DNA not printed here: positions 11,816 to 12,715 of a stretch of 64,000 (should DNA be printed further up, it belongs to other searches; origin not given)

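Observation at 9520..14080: Cyclase-homology heads in the array lack the canonical substrate-specifying residues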

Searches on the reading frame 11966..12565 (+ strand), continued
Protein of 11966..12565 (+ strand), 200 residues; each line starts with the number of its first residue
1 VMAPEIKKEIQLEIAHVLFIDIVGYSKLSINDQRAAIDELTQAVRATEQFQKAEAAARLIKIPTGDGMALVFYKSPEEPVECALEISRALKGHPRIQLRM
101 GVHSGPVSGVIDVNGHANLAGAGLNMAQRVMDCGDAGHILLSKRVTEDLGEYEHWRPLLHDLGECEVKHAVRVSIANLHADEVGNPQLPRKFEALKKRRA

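Call 29: find_related_loci(query=A2, collection=genome_contigs, flank=6000)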
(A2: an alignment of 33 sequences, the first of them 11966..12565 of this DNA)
Query A2 (200 aa) in genome_contigs; peptide patterns used: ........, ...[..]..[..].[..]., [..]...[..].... (x = any residue, [..] = any of these).
598 stretches matched a pattern (row limit reached: there are more); 577 encode a relative of the query (tblastn E <= 1e-3); the best 80 are kept; 80 distinct loci.
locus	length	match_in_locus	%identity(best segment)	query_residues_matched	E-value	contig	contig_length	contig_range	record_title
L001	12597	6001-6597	83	2-200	2e-115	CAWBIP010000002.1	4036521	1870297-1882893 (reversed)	MAG: uncultured Verrucomicrobiae bacterium isolate MFD03346.bin.1.129 genome assembly, contig: contig_2756, whole genome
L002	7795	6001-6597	81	2-200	2e-113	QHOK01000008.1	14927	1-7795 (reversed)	MAG: Verrucomicrobia bacterium isolate AV54 14_0903_16_30cm_scaffold_7531_curated, whole genome shotgun sequence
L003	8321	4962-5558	80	2-200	1e-111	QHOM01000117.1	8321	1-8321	MAG: Verrucomicrobia bacterium isolate AV52 14_0927_12_40cm_scaffold_11079_e_763.2_curated, whole genome shotgun sequenc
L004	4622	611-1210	79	1-200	7e-111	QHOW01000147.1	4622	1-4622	MAG: Verrucomicrobia bacterium isolate AV43 14_1009_16_40cm_scaffold_63166_curated, whole genome shotgun sequence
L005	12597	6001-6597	79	2-200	9e-109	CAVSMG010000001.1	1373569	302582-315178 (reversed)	MAG: uncultured Verrucomicrobiae bacterium isolate MFD04944.bin.2.140 genome assembly, contig: contig_13490, whole genom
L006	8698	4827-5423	77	2-200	2e-108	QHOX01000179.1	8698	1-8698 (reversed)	MAG: Verrucomicrobia bacterium isolate AV42 14_1009_16_30cm_scaffold_19911_curated, whole genome shotgun sequence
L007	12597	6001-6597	76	2-200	6e-108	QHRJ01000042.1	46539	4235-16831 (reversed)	MAG: Verrucomicrobia bacterium isolate AV106 14_0929_09_30cm_scaffold_783_curated, whole genome shotgun sequence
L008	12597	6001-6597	80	2-200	2e-107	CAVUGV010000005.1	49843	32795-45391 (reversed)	MAG: uncultured Verrucomicrobiae bacterium isolate MFD02159.bin.2.108 genome assembly, contig: contig_102877, whole geno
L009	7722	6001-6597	77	2-200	4e-105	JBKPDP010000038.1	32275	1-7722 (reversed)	MAG: Verrucomicrobiota bacterium isolate GB_EKS_MAG_00021 GB_EKS_000000659254, whole genome shotgun sequence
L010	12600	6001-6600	77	2-200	4e-105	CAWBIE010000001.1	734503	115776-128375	MAG: uncultured Verrucomicrobiae bacterium isolate MFD06435.bin.2.33 genome assembly, contig: contig_113732, whole genom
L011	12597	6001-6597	75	2-200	6e-105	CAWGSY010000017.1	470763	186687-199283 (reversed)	MAG: uncultured Verrucomicrobiae bacterium isolate MFD05521.bin.1.182 genome assembly, contig: contig_82869, whole genom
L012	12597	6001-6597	76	1-199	1e-104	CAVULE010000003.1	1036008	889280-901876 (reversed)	MAG: uncultured Verrucomicrobiae bacterium isolate MFD06526.bin.1.139 genome assembly, contig: contig_1354, whole genome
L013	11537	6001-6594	76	2-199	9e-105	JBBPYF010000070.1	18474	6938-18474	MAG: Chthoniobacterales bacterium isolate bin.127 bin.127_S5Ck141_524076_length_18474_cov_11.0000, whole genome shotgun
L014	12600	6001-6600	74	1-200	2e-103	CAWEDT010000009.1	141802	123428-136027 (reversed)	MAG: uncultured Actinomycetes bacterium isolate MFD04967.bin.2.126 genome assembly, contig: contig_46293, whole genome s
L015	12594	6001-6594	75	2-199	1e-103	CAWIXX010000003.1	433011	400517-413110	MAG: uncultured Verrucomicrobiae bacterium isolate MFD05841.bin.2.124 genome assembly, contig: contig_13365, whole genom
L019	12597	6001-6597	73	2-200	4e-102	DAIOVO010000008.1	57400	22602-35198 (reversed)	MAG TPA_asm: Chthoniobacterales bacterium isolate CTOTU21807 NODE_101_length_57400_cov_3.410323, whole genome shotgun se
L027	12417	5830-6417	72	2-197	1e-99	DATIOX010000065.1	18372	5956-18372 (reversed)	MAG TPA_asm: Candidatus Dormiibacterota bacterium isolate SMAG_U15835 k141_827182, whole genome shotgun sequence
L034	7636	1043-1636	70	2-199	6e-97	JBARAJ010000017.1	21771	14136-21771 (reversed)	MAG: Candidatus Udaeobacter sp. isolate MFD10902_ilm_asm_bin15 k127_294900, whole genome shotgun sequence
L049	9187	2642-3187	73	8-189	6e-90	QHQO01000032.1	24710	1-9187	MAG: Verrucomicrobia bacterium isolate AV125 14_1009_02_30cm_scaffold_525_curated, whole genome shotgun sequence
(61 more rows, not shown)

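Call 33: search_protein_families(library=padloc, proteins=[window:11966-12565:+], max_evalue=0.01)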
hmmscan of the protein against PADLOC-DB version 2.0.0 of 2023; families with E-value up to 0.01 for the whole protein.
window:11966-12565:+ (200 aa): 0 families

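Call 35: predict_structure(alignment_id=A2)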
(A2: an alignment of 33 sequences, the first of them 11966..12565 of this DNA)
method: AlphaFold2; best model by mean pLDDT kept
length: 200 residues; sequences in the alignment: 33
mean_pLDDT: 93.4   pTM: 0.88
mean pLDDT of the five models: 93.4, 93.1, 93.1, 91.6, 90.7
residues with pLDDT >= 90: 172; 70-90: 18; 50-70: 7; < 50: 3
segments of 3 or more residues with pLDDT < 50: none
pLDDT, mean of each block of 10 residues (from residue 1): 54 94 97 97 98 95 96 97 97 92 94 83 95 98 98 98 95 97 96 96
secondary structure, 60 per line:
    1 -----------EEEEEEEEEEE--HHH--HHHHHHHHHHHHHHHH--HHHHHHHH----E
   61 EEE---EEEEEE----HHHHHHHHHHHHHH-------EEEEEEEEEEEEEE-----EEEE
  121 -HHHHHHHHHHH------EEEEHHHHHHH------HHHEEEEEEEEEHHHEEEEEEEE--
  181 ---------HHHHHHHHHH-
elements in order: E12-22 H30-45 H48-55 E60-63 E67-72 H77-90 E98-111 E117-120 H122-132 E139-142 H143-149 E159-167 E171-178 H190-199

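Call 37: fold_search(model_id=the predicted structure, library=pdb)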
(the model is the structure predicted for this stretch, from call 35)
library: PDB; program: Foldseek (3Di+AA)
matches with E <= 10: 653; with E <= 0.001: 170
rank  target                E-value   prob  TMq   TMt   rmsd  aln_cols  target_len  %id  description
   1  3et6_B                8.6e-12  1.00  0.69  0.75   3.1       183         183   26  The crystal structure of the catalytic domain of a eukaryotic guanylate cyclase (released 2008-10-14)
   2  1ybu_A                2.3e-11  1.00  0.70  0.83   2.9       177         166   24  Mycobacterium tuberculosis adenylyl cyclase Rv1900c CHD, in complex with a substrate analog. (released 2005-02-15)
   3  1ybt_B                2.4e-11  1.00  0.70  0.81   2.9       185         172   23  MYCOBACTERIUM TUBERCULOSIS ADENYLYL CYCLASE, RV1900C CHD (released 2005-02-15)
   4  1ybt_A                3.2e-11  1.00  0.69  0.82   2.8       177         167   25  MYCOBACTERIUM TUBERCULOSIS ADENYLYL CYCLASE, RV1900C CHD (released 2005-02-15)
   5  5oyh_A                1.2e-10  1.00  0.63  0.68   4.0       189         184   25  crystal structure of the catalytic core of a rhodopsin-guanylyl cyclase with converted specificity in complex with ATP (released 2018-06-06)
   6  1ybu_B                1.6e-10  1.00  0.69  0.83   2.7       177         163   24  Mycobacterium tuberculosis adenylyl cyclase Rv1900c CHD, in complex with a substrate analog. (released 2005-02-15)
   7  5oyh_E                1.8e-10  1.00  0.66  0.71   3.5       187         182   26  crystal structure of the catalytic core of a rhodopsin-guanylyl cyclase with converted specificity in complex with ATP (released 2018-06-06)
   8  5oyh_D                3.2e-10  1.00  0.66  0.70   3.7       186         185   25  crystal structure of the catalytic core of a rhodopsin-guanylyl cyclase with converted specificity in complex with ATP (released 2018-06-06)
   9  3et6_A                3.6e-10  1.00  0.69  0.74   3.1       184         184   27  The crystal structure of the catalytic domain of a eukaryotic guanylate cyclase (released 2008-10-14)
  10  3r5g_B                4.5e-10  1.00  0.68  0.69   3.8       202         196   17  Crystal structure of the adenylyl cyclase CyaB from P. aeruginosa (released 2012-01-11)
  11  5oyh_M                4.5e-10  1.00  0.65  0.71   3.6       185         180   26  crystal structure of the catalytic core of a rhodopsin-guanylyl cyclase with converted specificity in complex with ATP (released 2018-06-06)
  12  5oyh_B                4.8e-10  1.00  0.66  0.71   3.5       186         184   26  crystal structure of the catalytic core of a rhodopsin-guanylyl cyclase with converted specificity in complex with ATP (released 2018-06-06)
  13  6sir_A                5.1e-10  1.00  0.66  0.72   3.6       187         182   26  Crystal structure of the guanylate cyclase domain of RhGC from Catenaria anguillulae in complex with GTP (released 2019-12-18)
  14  5oyh_K                5.4e-10  1.00  0.66  0.71   3.5       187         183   24  crystal structure of the catalytic core of a rhodopsin-guanylyl cyclase with converted specificity in complex with ATP (released 2018-06-06)
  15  5oyh_O                5.4e-10  1.00  0.65  0.71   3.8       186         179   25  crystal structure of the catalytic core of a rhodopsin-guanylyl cyclase with converted specificity in complex with ATP (released 2018-06-06)
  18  5oyh_N                7.3e-10  1.00  0.65  0.71   3.5       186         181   25  crystal structure of the catalytic core of a rhodopsin-guanylyl cyclase with converted specificity in complex with ATP (released 2018-06-06)
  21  3mr7_B                1.1e-09  1.00  0.63  0.72   3.9       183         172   24  Crystal Structure of Adenylate/Guanylate Cyclase/Hydrolase from Silicibacter pomeroyi (released 2010-06-23)
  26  3mr7_A                1.5e-09  1.00  0.63  0.71   3.9       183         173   24  Crystal Structure of Adenylate/Guanylate Cyclase/Hydrolase from Silicibacter pomeroyi (released 2010-06-23)
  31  5oyh_P                1.9e-09  1.00  0.65  0.72   3.5       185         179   25  crystal structure of the catalytic core of a rhodopsin-guanylyl cyclase with converted specificity in complex with ATP (released 2018-06-06)
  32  3mr7_C                1.9e-09  1.00  0.63  0.73   3.9       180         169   25  Crystal Structure of Adenylate/Guanylate Cyclase/Hydrolase from Silicibacter pomeroyi (released 2010-06-23)
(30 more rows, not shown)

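Call 38: search_solved_structures(query=A2, max_evalue=0.001, show_alignments=5)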
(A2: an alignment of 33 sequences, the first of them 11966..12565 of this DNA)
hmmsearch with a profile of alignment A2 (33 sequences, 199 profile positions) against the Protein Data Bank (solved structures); distinct sequences matched with E-value up to 0.001: 15.
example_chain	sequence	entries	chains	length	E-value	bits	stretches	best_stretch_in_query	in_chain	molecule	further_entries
3mr7_A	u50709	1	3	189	6.8e-12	48.3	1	12-170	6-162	Adenylate/guanylate cyclase/hydrolase, alpha/beta fold family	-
1ybt_A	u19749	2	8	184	2.2e-10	43.4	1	12-167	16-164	hydrolase, alpha/beta hydrolase fold family | lipJ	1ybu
4wp8_A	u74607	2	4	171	2.3e-09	40.1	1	57-151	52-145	Ma1120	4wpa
4wp9_A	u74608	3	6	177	2.5e-09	39.9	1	57-151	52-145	Ma1120 | Cyclase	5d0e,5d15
4wp3_A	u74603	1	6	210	4.9e-09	39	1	57-151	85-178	Ma1120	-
5d0g_A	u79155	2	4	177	1.3e-08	37.6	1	62-151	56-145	Cyclase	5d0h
5oyh_A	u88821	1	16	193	4.6e-07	32.6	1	15-143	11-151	Nucleotide cyclase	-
6aoa_A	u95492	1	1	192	9.2e-07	31.6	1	66-143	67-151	Bacterio-rhodopsin/guanylyl cyclase 1 fusion protein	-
6sir_A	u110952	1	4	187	1e-06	31.5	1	15-143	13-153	Nucleotide cyclase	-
6ao9_A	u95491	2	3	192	2.4e-06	30.2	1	66-143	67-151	Bacterio-rhodopsin/guanylyl cyclase 1 fusion protein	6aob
3et6_A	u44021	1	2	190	4.2e-05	26.2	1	14-167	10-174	Soluble guanylyl cyclase beta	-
3r5g_A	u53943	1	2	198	0.00056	22.5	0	92-143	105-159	CyaB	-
9bcv_A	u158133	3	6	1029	0.00093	21.8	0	90-173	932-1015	Atrial natriuretic peptide receptor 1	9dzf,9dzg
9dzh_A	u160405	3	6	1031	0.00093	21.8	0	90-173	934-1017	Atrial natriuretic peptide receptor 1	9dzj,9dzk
9bcl_A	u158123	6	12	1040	0.00095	21.7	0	90-173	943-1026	Atrial natriuretic peptide receptor 1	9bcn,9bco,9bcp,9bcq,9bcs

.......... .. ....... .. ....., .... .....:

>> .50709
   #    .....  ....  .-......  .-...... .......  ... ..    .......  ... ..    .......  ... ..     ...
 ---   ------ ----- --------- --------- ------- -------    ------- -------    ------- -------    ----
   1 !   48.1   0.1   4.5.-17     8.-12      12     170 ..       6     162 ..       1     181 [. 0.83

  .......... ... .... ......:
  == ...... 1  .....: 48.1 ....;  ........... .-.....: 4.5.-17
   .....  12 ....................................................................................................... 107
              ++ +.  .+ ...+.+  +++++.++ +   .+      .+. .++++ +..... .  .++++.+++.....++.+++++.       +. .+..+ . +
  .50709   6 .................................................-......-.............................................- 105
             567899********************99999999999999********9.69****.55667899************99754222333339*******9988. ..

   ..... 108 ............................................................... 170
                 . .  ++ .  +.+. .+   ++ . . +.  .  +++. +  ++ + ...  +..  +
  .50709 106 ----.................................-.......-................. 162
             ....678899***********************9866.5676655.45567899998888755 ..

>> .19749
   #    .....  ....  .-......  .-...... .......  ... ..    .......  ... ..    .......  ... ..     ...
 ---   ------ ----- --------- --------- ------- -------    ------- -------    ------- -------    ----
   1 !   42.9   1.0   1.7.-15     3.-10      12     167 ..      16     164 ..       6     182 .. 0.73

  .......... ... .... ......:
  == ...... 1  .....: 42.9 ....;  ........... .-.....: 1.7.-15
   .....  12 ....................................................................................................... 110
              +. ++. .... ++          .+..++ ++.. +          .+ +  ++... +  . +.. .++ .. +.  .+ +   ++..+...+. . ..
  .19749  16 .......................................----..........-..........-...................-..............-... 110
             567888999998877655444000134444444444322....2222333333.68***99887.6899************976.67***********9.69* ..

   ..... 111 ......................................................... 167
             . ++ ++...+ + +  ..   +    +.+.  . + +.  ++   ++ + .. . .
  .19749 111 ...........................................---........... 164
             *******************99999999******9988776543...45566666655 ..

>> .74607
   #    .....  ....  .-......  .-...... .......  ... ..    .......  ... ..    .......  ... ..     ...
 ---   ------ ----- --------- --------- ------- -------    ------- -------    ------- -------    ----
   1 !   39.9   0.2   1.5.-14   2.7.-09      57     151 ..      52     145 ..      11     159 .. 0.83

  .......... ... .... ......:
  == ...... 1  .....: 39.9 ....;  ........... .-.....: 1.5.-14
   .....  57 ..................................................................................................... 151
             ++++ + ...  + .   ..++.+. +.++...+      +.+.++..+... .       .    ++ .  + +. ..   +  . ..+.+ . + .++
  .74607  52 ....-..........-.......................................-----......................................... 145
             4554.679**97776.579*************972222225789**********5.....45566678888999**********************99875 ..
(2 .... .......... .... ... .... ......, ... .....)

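Call 51: search_protein_families(library=pfam, proteins=[L049:1760-6433:+, L034:2-3370:+, L027:8582-12274:+, L019:8510-11629:+, L001:5992-8367:+], max_evalue=0.00001)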
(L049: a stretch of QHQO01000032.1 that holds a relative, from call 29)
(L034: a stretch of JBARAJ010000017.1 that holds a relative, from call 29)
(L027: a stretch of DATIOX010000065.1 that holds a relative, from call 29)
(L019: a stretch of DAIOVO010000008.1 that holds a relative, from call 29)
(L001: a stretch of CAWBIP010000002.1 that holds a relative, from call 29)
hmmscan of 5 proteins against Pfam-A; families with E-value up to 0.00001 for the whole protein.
L049:1760-6433:+ (1558 aa): 14 families
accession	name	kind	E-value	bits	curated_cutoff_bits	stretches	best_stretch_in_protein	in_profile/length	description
PF13414.12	TPR_11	-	4.2e-26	90.8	26.8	1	1402-1440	3-41/42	TPR repeat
PF00069.31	Pkinase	-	7.7e-26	91.5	31.7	2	167-286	136-258/263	Protein kinase domain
PF07719.23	TPR_2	-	1e-23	81.9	27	0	795-822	7-34/34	Tetratricopeptide repeat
PF13428.12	TPR_14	-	1.5e-19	68.9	23.5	0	796-830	8-42/44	Tetratricopeptide repeat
PF13432.12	TPR_16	-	3.2e-19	69.4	32.7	1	1402-1461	6-65/65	Tetratricopeptide repeat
PF00515.34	TPR_1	-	2.1e-18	65.7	27.8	0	1399-1426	7-34/34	Tetratricopeptide repeat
PF13431.12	TPR_17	-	2e-17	62.4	24.4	0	1347-1379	2-33/34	Tetratricopeptide repeat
PF07714.23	PK_Tyr_Ser-Thr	-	8.1e-16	58.5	23.1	1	165-289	138-258/258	Protein tyrosine and serine/threonine kinase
PF14559.12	TPR_19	-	1.2e-15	58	25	0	1405-1469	3-67/68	Tetratricopeptide repeat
PF13181.12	TPR_8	-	5.2e-15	54.7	25.7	0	1429-1457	3-31/34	Tetratricopeptide repeat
PF13424.12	TPR_12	-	5.3e-08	33.4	30.1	0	1358-1423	3-75/77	Tetratricopeptide repeat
PF12895.13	ANAPC3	-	7.9e-08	32.9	27.2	0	1466-1521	28-82/82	Anaphase-promoting complex, cyclosome, subunit 3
PF04052.18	TolB_N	-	1.5e-07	31.9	22.4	0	526-617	14-103/106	TolB amino-terminal domain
PF00211.25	Guanylate_cyc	-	9.5e-06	25.8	21.9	0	304-439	11-157/183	Adenylate and Guanylate cyclase catalytic domain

L034:2-3370:+ (1123 aa): 11 families
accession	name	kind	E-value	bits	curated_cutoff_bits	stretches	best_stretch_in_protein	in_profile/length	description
PF00069.31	Pkinase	-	2.9e-50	171.5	31.7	1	51-313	1-253/263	Protein kinase domain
PF07714.23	PK_Tyr_Ser-Thr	-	1.4e-31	110.2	23.1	1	52-312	2-249/258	Protein tyrosine and serine/threonine kinase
PF13414.12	TPR_11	-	5.6e-11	42.4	26.8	1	854-893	2-41/42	TPR repeat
PF13431.12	TPR_17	-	4.5e-09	36.3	24.4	0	756-779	1-24/34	Tetratricopeptide repeat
PF14559.12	TPR_19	-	2.4e-08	34.6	25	0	858-903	3-48/68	Tetratricopeptide repeat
PF00211.25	Guanylate_cyc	-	1e-06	28.9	21.9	1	363-498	11-157/183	Adenylate and Guanylate cyclase catalytic domain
PF13428.12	TPR_14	-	1.6e-06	28.6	23.5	0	847-887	2-42/44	Tetratricopeptide repeat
PF12895.13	ANAPC3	-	1.9e-06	28.5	27.2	0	832-903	6-79/82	Anaphase-promoting complex, cyclosome, subunit 3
PF13424.12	TPR_12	-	2e-06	28.3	30.1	0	984-1048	9-75/77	Tetratricopeptide repeat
PF14531.12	Kinase-like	-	4.5e-06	26.6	25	0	152-311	149-289/289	Kinase-like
PF07719.23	TPR_2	-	5.5e-06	26.6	27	0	847-879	2-34/34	Tetratricopeptide repeat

L027:8582-12274:+ (1231 aa): 8 families
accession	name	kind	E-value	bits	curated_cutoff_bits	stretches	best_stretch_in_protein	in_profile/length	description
PF05231.19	MASE1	-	9.1e-50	169.9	29.8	1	101-378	4-299/299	MASE1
PF00512.31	HisKA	-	1.3e-08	35.2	26.9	1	398-429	2-31/66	His Kinase A (phospho-acceptor) domain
PF13431.12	TPR_17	-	2.4e-08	34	24.4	0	969-991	2-24/34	Tetratricopeptide repeat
PF07719.23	TPR_2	-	6.4e-08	32.6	27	0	946-979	1-34/34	Tetratricopeptide repeat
PF14559.12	TPR_19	-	7.7e-08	33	25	0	848-877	5-34/68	Tetratricopeptide repeat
PF13414.12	TPR_11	-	4.4e-07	29.9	26.8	0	955-990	3-38/42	TPR repeat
PF13428.12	TPR_14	-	6.5e-07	29.9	23.5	0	983-1021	4-42/44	Tetratricopeptide repeat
PF13432.12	TPR_16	-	6.7e-06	26.9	32.7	0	1099-1157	3-61/65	Tetratricopeptide repeat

L019:8510-11629:+ (1040 aa): 5 families
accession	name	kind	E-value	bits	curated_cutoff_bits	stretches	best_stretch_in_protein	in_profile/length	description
PF13428.12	TPR_14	-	3.2e-11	43.2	23.5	0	552-589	5-42/44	Tetratricopeptide repeat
PF13181.12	TPR_8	-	1.1e-08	35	25.7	0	550-580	3-33/34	Tetratricopeptide repeat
PF00211.25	Guanylate_cyc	-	3.4e-07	30.5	21.9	1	18-177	11-172/183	Adenylate and Guanylate cyclase catalytic domain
PF23914.1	TPR_CcmH_CycH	-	4.5e-06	27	42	0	798-890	25-108/158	Cytochrome c-type biogenesis protein H TPR domain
PF13431.12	TPR_17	-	8.7e-06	26.1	24.4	0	437-462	3-28/34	Tetratricopeptide repeat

L001:5992-8367:+ (792 aa): 4 families
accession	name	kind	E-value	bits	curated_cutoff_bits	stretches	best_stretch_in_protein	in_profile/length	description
PF07719.23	TPR_2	-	3.9e-10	39.5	27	0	512-534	12-34/34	Tetratricopeptide repeat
PF13428.12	TPR_14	-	6.6e-09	36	23.5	0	507-542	7-42/44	Tetratricopeptide repeat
PF14559.12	TPR_19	-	3.6e-08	34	25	0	550-601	6-57/68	Tetratricopeptide repeat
PF00211.25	Guanylate_cyc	-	9.3e-07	29.1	21.9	1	18-152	10-156/183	Adenylate and Guanylate cyclase catalytic domain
